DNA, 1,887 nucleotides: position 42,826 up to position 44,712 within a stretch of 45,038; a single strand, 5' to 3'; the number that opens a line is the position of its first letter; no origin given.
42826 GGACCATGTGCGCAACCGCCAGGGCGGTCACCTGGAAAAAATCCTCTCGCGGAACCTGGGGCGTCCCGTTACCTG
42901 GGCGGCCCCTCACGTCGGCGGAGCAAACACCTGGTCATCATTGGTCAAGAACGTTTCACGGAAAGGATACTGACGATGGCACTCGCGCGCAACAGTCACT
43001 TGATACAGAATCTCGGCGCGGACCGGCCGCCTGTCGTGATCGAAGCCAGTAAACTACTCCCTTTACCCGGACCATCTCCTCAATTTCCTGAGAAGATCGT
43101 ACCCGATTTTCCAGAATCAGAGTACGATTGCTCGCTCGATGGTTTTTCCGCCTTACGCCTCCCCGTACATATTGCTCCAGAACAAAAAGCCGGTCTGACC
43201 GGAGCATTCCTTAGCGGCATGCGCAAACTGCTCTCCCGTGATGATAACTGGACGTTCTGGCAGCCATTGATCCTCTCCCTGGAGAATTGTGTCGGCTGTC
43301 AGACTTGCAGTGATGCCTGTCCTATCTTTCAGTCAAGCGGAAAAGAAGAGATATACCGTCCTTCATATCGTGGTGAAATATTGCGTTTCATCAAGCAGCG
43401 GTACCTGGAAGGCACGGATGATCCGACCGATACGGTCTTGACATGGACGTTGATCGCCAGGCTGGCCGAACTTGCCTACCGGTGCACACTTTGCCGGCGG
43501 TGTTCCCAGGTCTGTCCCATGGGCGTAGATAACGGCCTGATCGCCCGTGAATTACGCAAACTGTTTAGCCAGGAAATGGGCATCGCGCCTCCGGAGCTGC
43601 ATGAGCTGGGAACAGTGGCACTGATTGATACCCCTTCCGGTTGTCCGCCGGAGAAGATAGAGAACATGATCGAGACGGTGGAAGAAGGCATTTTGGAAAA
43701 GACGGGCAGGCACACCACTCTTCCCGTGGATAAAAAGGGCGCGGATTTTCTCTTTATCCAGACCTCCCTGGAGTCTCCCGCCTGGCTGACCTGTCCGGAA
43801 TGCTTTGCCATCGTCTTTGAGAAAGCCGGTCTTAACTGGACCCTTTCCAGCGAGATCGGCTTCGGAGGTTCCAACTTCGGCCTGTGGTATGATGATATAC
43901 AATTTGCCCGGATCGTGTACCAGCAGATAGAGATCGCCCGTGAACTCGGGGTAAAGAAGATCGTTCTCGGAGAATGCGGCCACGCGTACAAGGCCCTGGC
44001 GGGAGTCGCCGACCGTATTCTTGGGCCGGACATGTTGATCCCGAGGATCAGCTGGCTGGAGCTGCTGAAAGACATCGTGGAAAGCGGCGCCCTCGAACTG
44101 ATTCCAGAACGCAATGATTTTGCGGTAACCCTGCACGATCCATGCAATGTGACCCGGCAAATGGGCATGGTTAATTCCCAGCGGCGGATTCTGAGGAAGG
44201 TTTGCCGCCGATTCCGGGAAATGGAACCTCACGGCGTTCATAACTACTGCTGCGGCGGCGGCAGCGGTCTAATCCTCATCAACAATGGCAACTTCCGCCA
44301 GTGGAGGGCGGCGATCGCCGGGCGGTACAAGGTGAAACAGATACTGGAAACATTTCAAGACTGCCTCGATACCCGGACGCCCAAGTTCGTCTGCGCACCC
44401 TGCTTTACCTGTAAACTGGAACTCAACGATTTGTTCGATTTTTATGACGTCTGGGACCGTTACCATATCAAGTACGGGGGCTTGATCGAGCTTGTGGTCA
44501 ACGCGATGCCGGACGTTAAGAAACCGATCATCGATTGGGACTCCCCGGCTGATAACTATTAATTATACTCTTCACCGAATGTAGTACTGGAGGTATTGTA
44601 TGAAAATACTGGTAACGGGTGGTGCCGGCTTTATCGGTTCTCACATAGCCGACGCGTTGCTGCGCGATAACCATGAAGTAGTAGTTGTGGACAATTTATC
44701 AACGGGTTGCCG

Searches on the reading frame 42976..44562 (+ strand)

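Call 56: search_protein_families(library=pfam, proteins=[window:42976-44562:+], max_evalue=0.001)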
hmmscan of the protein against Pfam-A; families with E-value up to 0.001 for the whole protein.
window:42976-44562:+ (528 aa): 7 families
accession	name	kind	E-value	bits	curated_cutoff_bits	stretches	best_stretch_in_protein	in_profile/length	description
PF13183.11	Fer4_8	-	1.5e-14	54.7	27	1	102-184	2-68/68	4Fe-4S dicluster domain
PF13534.11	Fer4_17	-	4.9e-08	33.8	22.2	1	104-185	1-61/61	4Fe-4S dicluster domain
PF13237.11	Fer4_10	-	1.7e-07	31.5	25.5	0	100-120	4-22/53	4Fe-4S dicluster domain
PF00037.32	Fer4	-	1.5e-06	28.2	21.1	0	102-116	5-19/24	4Fe-4S binding domain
PF02754.22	CCG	-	2e-06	28.3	20.6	1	384-483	1-84/85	Cysteine-rich domain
PF12797.12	Fer4_2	-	2.1e-05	24.6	24.5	1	100-116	5-21/22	4Fe-4S binding domain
PF14697.11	Fer4_21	-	0.00077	20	35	0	103-117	39-53/59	4Fe-4S dicluster domain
